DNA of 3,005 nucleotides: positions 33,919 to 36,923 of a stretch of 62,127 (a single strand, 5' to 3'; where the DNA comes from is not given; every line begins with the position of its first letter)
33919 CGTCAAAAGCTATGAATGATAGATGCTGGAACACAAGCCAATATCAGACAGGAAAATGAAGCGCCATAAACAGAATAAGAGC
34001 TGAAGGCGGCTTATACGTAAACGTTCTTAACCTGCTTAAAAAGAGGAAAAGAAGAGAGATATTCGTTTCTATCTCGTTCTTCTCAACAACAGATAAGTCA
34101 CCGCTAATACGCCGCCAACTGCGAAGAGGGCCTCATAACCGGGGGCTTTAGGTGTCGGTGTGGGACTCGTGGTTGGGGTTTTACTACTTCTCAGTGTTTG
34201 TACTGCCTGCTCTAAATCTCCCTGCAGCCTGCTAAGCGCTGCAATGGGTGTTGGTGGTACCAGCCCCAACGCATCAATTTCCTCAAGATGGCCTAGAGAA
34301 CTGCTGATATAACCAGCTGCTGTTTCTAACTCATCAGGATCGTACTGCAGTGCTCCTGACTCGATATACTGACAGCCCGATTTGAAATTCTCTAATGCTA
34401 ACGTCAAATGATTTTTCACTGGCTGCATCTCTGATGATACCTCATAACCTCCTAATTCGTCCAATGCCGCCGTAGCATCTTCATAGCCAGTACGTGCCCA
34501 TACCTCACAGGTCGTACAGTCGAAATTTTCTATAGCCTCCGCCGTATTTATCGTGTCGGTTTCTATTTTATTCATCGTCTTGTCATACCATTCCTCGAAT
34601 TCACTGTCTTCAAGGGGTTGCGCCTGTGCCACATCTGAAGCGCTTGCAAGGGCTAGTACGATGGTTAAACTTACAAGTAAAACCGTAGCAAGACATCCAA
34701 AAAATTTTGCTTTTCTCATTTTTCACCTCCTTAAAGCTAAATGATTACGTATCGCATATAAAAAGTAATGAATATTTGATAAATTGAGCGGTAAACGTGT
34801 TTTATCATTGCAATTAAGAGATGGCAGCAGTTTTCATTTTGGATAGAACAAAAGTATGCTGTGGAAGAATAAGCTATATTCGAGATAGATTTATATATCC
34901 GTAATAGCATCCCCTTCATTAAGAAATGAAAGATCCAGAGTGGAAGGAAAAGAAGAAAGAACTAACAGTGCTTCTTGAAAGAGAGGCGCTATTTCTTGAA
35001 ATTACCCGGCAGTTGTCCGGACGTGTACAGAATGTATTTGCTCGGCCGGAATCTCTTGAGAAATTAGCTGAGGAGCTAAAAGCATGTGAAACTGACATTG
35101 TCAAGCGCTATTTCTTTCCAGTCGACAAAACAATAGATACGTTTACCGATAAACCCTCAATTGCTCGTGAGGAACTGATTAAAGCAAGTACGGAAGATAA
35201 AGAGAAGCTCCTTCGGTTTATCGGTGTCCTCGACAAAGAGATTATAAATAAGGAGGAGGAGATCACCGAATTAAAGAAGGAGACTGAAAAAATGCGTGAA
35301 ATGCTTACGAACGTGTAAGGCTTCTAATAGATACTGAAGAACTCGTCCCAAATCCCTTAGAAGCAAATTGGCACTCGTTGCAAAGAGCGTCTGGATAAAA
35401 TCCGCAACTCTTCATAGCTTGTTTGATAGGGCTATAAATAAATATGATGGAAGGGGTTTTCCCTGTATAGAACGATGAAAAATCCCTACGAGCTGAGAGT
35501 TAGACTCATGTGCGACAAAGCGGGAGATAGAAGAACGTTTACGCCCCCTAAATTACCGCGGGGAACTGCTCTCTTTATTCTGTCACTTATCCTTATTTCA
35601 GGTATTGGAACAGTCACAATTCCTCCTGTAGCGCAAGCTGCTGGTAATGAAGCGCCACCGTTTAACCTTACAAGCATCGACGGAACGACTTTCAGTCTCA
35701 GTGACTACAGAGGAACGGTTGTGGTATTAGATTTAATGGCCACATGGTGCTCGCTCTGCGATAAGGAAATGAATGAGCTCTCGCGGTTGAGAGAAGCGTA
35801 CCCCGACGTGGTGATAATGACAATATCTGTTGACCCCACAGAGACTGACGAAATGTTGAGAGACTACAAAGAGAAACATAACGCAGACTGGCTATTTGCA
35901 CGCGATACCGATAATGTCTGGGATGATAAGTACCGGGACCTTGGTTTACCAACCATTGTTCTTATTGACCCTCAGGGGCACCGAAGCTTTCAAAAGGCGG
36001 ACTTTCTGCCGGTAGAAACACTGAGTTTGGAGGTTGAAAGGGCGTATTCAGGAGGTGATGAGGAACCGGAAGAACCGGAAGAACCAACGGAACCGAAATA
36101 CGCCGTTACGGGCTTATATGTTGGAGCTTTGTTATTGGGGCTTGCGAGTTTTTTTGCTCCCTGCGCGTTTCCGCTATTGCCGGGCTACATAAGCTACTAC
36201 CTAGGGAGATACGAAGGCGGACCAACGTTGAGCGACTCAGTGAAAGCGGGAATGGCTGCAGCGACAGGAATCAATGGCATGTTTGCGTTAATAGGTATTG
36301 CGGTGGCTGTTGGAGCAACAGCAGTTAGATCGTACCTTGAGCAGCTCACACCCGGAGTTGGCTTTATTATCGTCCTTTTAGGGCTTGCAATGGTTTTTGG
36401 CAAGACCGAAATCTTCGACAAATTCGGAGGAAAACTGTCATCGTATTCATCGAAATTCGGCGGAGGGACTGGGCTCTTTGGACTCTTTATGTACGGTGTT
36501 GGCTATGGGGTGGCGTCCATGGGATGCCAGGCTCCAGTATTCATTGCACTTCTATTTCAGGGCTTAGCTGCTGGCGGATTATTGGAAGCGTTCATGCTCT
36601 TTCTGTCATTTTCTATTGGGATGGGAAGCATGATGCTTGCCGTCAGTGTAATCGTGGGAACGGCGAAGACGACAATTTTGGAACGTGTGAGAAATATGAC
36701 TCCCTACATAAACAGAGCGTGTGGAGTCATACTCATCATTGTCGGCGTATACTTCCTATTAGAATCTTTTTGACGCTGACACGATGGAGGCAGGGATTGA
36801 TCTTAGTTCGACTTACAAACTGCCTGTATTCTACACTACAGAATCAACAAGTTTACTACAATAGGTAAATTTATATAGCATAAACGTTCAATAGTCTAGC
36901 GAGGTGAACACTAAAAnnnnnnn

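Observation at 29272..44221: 15-kb island: two Tat-exported Mo/W enzymes bracketing surface thiol/sulfur-transfer fusion proteins, with one chaperone, one polyferredoxin and an Lrp regulator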

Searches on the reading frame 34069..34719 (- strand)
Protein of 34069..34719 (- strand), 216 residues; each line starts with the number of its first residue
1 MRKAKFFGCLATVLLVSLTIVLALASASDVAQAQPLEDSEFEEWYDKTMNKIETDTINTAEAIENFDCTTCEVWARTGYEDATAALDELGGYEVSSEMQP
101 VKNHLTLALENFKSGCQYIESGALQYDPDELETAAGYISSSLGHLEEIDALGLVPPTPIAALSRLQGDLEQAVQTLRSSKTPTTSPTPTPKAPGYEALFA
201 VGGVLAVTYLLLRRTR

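Call 3: search_protein_families(library=pfam, proteins=[window:34069-34719:-], max_evalue=0.01)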
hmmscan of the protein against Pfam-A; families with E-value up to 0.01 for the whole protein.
window:34069-34719:- (216 aa): 0 families

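Call 7: search_protein_families(library=ncbifam, proteins=[window:34069-34719:-], max_evalue=0.001)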
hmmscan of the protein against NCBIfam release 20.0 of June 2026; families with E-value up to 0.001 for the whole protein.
window:34069-34719:- (216 aa): 1 family
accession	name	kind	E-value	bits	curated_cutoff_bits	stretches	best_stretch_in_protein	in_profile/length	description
NF041431.1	S_layer_MEMAR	equivalog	0.00016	20.2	600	1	171-214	774-818/819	MEMAR_RS02690 family S-layer glycoprotein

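Call 73: find_homologous_proteins(query=window:34069-34719:-, max_evalue=0.001)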
Query window:34069-34719:- (216 aa): 39 proteins with E <= 0.001 among 3479 candidates.
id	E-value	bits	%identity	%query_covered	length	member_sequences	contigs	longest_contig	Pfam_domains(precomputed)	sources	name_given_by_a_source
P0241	6.9e-137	472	100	100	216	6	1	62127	-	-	-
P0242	1.1e-95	337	75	100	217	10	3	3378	-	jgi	jgi:hypothetical protein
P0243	5.3e-95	335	72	100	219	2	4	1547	-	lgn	-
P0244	2.0e-94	333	72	100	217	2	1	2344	-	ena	-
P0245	2.8e-93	329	71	100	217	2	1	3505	-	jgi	jgi:hypothetical protein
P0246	3.5e-93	329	73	99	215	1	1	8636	-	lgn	-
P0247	5.2e-93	329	72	99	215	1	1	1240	-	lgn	-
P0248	8.1e-91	321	71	100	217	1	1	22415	-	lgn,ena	-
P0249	2.3e-88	313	70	100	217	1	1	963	-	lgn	-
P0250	4.5e-88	312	69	99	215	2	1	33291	-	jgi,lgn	jgi:hypothetical protein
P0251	6.0e-87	309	68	100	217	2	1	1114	-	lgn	-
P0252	8.3e-87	308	69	99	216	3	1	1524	-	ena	-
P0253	2.5e-85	303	68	100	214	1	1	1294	-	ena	-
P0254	6.1e-83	296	64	100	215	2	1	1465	-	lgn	-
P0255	2.1e-81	291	68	99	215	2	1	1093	-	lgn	-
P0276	3.0e-56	209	52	99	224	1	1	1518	PF18204.7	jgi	jgi:hypothetical protein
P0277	4.2e-55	205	50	96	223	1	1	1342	PF18204.7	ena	-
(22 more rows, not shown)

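Call 85: predict_structure(alignment_id=A2)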
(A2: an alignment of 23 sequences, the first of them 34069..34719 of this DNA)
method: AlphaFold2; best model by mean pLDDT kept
length: 216 residues; sequences in the alignment: 23
mean_pLDDT: 82.5   pTM: 0.68
mean pLDDT of the five models: 82.5, 81.6, 80.8, 80.2, 79.6
residues with pLDDT >= 90: 138; 70-90: 11; 50-70: 39; < 50: 28
segments of 3 or more residues with pLDDT < 50: 1-3, 26-31, 181-186, 192-203
pLDDT, mean of each block of 10 residues (from residue 1): 52 67 50 75 98 98 94 98 98 95 99 99 95 99 98 97 98 88 47 44 59 62
secondary structure, 60 per line:
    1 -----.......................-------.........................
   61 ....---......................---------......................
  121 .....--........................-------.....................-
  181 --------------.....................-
elements in order: H6-28 H36-64 H68-89 H99-125 H128-151 H159-179 H195-215

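Call 87: fold_search(model_id=the predicted structure, library=pdb)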
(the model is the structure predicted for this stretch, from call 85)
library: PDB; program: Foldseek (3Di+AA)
matches with E <= 10: 579; with E <= 0.001: 0
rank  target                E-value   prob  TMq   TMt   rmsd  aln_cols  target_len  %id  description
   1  6hzg                  1.4e-01  0.93  0.29  0.10   8.0       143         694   14  BP0997, GH138 enzyme targeting pectin rhamnogalacturonan II (released 2019-03-20)
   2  1t98_A                2.1e-01  0.23  0.19  0.16  20.5       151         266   13  Crystal Structure of MukF(1-287) (released 2005-05-24)
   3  9gm7_C                2.4e-01  0.20  0.19  0.11  19.4       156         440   13  MukBEF in a nucleotide-bound state with open neck gate (monomer) (released 2025-03-26)
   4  9qwr_B                2.5e-01  0.69  0.32  0.38  20.1       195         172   13  MIC60 helical bundle dimer (released 2026-02-25)
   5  4ur9_A                2.5e-01  0.66  0.32  0.13   7.0       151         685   13  Structure of ligand bound glycosylhydrolase (released 2015-02-25)
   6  5abe_B                2.7e-01  0.82  0.37  0.15   8.8       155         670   14  Structure of GH84 with ligand (released 2015-11-18)
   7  5jrc_A                2.7e-01  0.38  0.26  0.29  12.3       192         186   10  Crystal structure of NeC3PO in complex with ssRNA. (released 2016-09-28)
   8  6xz6_A                2.7e-01  0.14  0.16  0.16  22.6       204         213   11  Structure of the trypanosome brucei factor H receptor bound to domain D5 of bovine factor H (released 2020-03-25)
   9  1rj1                  2.8e-01  0.91  0.36  0.48   5.6       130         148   14  Crystal Structure of a Cell Wall Invertase Inhibitor from Tobacco (released 2004-02-03)
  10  1x90_A                3.1e-01  0.69  0.31  0.42  14.5       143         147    9  Crystal structure of mutant form B of a pectin methylesterase inhibitor from Arabidopsis (released 2004-12-28)
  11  9lr5                  3.1e-01  0.63  0.30  0.13  10.5       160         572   15  Crystal structure of Bacteroides thetaiotaomicron GH84 O-GlcNAcase D243N mutant (released 2025-04-23)
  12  7k41                  3.1e-01  0.63  0.33  0.16   9.0       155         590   13  Bacterial O-GlcNAcase (OGA) with compound (released 2021-01-13)
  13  2l7a_MODEL_1_A        3.3e-01  0.92  0.34  0.52   8.5       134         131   14  Solution Structure of the R3 Domain of Talin (released 2011-12-21)
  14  2xm2_A                3.4e-01  0.77  0.36  0.15   6.5       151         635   12  BtGH84 in complex with LOGNAc (released 2011-08-03)
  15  5fky_A                3.6e-01  0.66  0.33  0.14   8.7       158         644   14  Structure of a hydrolase bound with an inhibitor (released 2016-01-27)
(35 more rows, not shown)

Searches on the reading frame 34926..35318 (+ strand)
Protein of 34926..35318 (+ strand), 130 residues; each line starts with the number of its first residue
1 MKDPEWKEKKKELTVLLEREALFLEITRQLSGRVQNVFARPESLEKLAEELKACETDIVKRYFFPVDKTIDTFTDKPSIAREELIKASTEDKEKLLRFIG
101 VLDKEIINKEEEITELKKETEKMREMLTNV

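Call 3: search_protein_families(library=pfam, proteins=[window:34926-35318:+], max_evalue=0.01)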
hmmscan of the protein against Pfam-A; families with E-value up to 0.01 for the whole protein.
window:34926-35318:+ (130 aa): 1 family
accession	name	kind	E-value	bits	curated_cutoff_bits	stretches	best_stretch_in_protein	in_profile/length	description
PF15784.10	GPS2_interact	-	0.0032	18.3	27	1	87-123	24-60/92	G-protein pathway suppressor 2-interacting domain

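Call 7: search_protein_families(library=ncbifam, proteins=[window:34926-35318:+], max_evalue=0.001)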
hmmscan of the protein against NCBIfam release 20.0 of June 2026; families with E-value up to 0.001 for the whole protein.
window:34926-35318:+ (130 aa): 0 families

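Call 92: search_protein_representatives(protein=window:34926-35318:+)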
Query: 130 residues. Proteins with E-value up to 0.001 (for the whole library): 5; up to 1e-10: 5; up to 1e-30: 1. The best 5 are listed.
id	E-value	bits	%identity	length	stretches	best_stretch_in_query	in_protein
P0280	9.3e-43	161.0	65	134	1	4-127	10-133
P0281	2.2e-30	121.1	52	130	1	1-128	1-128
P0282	1.1e-28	115.6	51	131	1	7-129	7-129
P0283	6.5e-28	113.1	51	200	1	3-128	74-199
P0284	1.8e-22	95.6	46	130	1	7-128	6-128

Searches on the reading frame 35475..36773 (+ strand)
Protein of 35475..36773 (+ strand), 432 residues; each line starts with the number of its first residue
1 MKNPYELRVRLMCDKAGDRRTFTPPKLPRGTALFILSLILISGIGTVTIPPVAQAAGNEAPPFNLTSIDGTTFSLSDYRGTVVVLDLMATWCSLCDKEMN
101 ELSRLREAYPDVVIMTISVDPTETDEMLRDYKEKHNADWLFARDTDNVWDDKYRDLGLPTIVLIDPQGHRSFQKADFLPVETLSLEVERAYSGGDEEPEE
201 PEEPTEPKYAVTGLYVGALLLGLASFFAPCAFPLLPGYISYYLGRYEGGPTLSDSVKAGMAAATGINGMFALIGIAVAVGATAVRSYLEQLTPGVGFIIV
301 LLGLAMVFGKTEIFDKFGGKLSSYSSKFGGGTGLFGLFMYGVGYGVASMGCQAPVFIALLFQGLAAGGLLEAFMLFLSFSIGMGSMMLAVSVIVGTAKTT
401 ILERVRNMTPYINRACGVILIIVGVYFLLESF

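Call 3: search_protein_families(library=pfam, proteins=[window:35475-36773:+], max_evalue=0.01)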
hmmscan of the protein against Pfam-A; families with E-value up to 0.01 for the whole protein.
window:35475-36773:+ (432 aa): 7 families
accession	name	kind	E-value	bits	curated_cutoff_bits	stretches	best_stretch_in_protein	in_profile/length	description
PF00578.27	AhpC-TSA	-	1.5e-15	57.7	26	1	57-168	2-119/124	AhpC/TSA family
PF08534.16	Redoxin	-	2.4e-11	44.1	26.6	1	56-168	2-126/148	Redoxin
PF02683.22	DsbD_TM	-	2.6e-09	37.2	27.1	1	216-428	6-215/219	Cytochrome C biogenesis protein transmembrane domain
PF13905.12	Thioredoxin_8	-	3.6e-07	30.8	27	1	80-168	1-92/94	Thioredoxin-like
PF02630.20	SCO1-SenC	-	6.2e-05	23.4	22.8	1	61-138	2-85/134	SCO1/SenC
PF00255.25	GSHPx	-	0.00041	20.3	27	1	64-117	5-57/108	Glutathione peroxidase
PF00085.26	Thioredoxin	-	0.0031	18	23.5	1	81-132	19-69/103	Thioredoxin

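Call 7: search_protein_families(library=ncbifam, proteins=[window:35475-36773:+], max_evalue=0.001)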
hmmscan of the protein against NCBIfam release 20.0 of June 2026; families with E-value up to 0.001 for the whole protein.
window:35475-36773:+ (432 aa): 8 families
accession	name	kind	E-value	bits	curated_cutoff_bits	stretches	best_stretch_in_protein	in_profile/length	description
NF002854.0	PRK03147.1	subfamily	8e-18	64.9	170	1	54-169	36-151/176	thiol-disulfide oxidoreductase ResA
NF045694.1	seleno_TsoB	exception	1.4e-15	56.5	805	1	162-428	139-391/572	rhodanese/DsbD fusion-like selenoprotein TsoB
NF047696.1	ThlDiSintTplARhiz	equivalog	2.4e-12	47.1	230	1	60-168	77-191/219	thiol:disulfide interchange protein TlpA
NF001419.0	PRK00293.1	subfamily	1.1e-08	34.2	330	1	206-428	163-382/574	protein-disulfide reductase DsbD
NF041054.1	WAxxUGC_long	equivalog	4.6e-06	26.2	300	1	57-168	81-192/354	ResA-like WAxxUGC motif-containing protein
NF041202.1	StoA_CxxC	exception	7.4e-05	22.7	210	1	34-169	7-143/163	endospore biogenesis thiol-disulfide oxidoreductase StoA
NF001808.0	PRK00522.1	equivalog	0.0002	20.8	123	1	48-120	12-85/167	thiol peroxidase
NF011941.0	PRK15412.1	equivalog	0.00039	20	359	1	57-178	42-163/185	thiol:disulfide interchange protein DsbE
